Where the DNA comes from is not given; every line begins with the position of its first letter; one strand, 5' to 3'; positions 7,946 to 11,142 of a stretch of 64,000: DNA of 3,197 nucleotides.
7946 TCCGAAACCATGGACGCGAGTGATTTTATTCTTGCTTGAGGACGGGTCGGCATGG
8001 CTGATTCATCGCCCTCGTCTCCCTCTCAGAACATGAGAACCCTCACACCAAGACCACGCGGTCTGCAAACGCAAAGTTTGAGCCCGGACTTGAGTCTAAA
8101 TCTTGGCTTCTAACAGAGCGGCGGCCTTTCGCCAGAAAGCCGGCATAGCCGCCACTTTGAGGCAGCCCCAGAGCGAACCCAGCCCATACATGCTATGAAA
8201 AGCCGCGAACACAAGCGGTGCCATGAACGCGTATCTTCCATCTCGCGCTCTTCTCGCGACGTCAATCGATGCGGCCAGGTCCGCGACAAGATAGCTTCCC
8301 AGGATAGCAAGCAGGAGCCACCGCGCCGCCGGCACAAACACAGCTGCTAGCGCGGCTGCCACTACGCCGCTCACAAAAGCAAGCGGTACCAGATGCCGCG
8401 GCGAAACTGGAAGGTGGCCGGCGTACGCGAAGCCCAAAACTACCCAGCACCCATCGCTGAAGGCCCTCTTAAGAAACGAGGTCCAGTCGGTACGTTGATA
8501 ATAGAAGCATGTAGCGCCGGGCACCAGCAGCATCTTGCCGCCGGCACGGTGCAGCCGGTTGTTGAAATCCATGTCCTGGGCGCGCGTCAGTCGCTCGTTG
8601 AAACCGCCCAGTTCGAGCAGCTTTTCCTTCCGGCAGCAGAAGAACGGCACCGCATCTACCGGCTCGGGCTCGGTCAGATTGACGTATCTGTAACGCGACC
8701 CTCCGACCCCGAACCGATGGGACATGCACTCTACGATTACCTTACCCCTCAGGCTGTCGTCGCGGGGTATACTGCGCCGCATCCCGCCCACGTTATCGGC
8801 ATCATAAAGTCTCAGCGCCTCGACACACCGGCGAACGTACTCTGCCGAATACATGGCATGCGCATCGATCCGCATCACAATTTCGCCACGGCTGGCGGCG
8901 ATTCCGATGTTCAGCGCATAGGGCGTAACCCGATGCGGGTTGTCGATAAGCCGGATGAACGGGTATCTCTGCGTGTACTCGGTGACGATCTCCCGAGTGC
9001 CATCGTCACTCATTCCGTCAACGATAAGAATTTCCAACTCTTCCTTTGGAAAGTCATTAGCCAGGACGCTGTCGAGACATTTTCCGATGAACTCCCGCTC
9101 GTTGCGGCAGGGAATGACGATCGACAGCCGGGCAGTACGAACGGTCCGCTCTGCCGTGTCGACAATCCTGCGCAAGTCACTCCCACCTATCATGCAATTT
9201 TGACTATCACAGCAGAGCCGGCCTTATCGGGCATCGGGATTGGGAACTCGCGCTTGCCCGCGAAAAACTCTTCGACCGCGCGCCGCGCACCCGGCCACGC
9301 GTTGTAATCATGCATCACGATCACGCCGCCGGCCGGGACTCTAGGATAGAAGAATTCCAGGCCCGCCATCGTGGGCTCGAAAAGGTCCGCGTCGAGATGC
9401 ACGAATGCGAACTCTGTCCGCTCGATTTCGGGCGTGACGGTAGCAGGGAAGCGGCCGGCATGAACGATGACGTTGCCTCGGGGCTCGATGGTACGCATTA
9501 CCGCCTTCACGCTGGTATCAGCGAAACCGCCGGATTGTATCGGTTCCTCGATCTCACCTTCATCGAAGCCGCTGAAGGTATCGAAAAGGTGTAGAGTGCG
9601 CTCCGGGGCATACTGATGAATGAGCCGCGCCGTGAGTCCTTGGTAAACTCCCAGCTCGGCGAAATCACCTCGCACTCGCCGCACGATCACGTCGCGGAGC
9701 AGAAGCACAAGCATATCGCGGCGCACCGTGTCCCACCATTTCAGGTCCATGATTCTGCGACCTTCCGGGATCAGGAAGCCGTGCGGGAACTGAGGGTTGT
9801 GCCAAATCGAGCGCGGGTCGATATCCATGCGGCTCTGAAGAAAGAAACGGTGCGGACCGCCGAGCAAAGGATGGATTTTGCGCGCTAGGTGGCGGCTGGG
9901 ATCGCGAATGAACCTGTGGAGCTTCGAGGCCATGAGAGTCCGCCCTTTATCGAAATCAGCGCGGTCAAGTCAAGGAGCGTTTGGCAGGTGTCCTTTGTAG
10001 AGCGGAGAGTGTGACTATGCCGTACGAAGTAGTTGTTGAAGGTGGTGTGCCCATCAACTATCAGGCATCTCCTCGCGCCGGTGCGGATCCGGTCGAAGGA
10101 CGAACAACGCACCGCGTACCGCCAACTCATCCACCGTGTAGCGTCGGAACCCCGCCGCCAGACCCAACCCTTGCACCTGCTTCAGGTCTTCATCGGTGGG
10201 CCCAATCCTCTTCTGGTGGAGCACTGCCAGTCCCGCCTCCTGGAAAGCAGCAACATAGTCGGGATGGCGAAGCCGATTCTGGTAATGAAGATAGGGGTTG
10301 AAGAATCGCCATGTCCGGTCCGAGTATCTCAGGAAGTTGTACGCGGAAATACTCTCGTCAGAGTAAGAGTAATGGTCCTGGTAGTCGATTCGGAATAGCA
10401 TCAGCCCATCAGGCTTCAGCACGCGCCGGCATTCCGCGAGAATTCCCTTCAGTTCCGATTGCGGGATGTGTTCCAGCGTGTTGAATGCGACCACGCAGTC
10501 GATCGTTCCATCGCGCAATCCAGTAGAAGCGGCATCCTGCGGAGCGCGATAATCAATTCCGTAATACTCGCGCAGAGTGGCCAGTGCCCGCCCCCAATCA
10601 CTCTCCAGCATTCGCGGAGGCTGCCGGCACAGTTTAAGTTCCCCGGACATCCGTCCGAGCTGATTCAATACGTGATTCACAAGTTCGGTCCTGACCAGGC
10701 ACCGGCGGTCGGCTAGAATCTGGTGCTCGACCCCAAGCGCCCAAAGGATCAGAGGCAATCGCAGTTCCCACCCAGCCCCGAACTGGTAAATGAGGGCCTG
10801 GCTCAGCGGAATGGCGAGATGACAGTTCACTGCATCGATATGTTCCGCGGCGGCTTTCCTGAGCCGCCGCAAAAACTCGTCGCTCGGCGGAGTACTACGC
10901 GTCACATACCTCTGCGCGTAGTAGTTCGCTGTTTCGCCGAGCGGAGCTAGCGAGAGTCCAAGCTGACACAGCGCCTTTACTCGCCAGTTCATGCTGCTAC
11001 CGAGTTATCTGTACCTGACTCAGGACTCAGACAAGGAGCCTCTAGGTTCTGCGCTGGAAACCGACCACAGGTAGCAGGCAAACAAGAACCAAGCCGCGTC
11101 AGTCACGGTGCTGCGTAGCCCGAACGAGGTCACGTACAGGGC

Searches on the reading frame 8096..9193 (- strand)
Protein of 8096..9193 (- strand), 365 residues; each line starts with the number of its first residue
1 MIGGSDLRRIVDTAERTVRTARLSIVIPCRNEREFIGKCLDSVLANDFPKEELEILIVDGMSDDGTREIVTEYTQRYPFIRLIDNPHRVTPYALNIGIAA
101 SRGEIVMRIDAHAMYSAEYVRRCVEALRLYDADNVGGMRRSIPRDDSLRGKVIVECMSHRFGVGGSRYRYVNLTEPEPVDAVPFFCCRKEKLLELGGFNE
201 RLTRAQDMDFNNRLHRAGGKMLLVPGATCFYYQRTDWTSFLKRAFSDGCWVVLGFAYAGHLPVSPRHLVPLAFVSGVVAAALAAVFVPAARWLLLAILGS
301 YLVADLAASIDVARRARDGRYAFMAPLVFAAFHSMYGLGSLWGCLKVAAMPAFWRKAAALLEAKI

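Call 13: search_protein_families(library=pfam, proteins=[window:8096-9193:-], max_evalue=0.00001)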
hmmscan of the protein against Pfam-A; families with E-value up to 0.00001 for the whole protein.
window:8096-9193:- (365 aa): 3 families
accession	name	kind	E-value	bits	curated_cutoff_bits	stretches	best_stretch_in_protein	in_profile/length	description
PF00535.33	Glycos_transf_2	-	2.2e-28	99.8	23.3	1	24-190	1-162/168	Glycosyl transferase family 2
PF13641.12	Glyco_tranf_2_3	-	5.3e-18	66.3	27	1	22-244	2-224/230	Glycosyltransferase like family 2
PF10111.15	Glyco_tranf_2_2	-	3.4e-06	27.2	27.3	0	24-120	1-99/276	Glycosyltransferase like family 2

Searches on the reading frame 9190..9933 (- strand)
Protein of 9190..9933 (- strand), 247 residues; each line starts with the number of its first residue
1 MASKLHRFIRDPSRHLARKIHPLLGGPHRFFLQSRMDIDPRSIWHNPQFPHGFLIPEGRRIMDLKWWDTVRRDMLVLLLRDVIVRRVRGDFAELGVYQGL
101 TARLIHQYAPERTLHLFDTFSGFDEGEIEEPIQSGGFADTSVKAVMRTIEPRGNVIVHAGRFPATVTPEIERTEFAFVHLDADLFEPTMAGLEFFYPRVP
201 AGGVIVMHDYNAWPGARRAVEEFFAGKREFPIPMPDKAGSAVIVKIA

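Call 13: search_protein_families(library=pfam, proteins=[window:9190-9933:-], max_evalue=0.00001)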
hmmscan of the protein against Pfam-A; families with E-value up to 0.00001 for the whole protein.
window:9190-9933:- (247 aa): 2 families
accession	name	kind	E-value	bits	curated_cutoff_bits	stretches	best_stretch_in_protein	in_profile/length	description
PF05711.17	TylF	-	2.7e-18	66.6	23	1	73-225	77-244/264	Macrocin-O-methyltransferase (TylF)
PF13578.12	Methyltransf_24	-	1.1e-09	39.5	26.3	1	93-210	2-105/105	Methyltransferase domain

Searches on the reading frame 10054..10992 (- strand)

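Call 13: search_protein_families(library=pfam, proteins=[window:10054-10992:-], max_evalue=0.00001)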
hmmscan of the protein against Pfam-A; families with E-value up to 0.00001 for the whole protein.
window:10054-10992:- (312 aa): 4 families
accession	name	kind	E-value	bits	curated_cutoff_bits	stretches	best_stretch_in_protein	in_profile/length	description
PF08241.18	Methyltransf_11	-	6.8e-10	39.9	21.2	1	151-200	48-95/95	Methyltransferase domain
PF13489.12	Methyltransf_23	-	1.1e-08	35.5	27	1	144-260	48-164/164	Methyltransferase domain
PF13649.12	Methyltransf_25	-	6.1e-08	33.7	27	1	152-196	53-97/97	Methyltransferase domain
PF08242.18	Methyltransf_12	-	6.2e-06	27.3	30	0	159-197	63-97/98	Methyltransferase domain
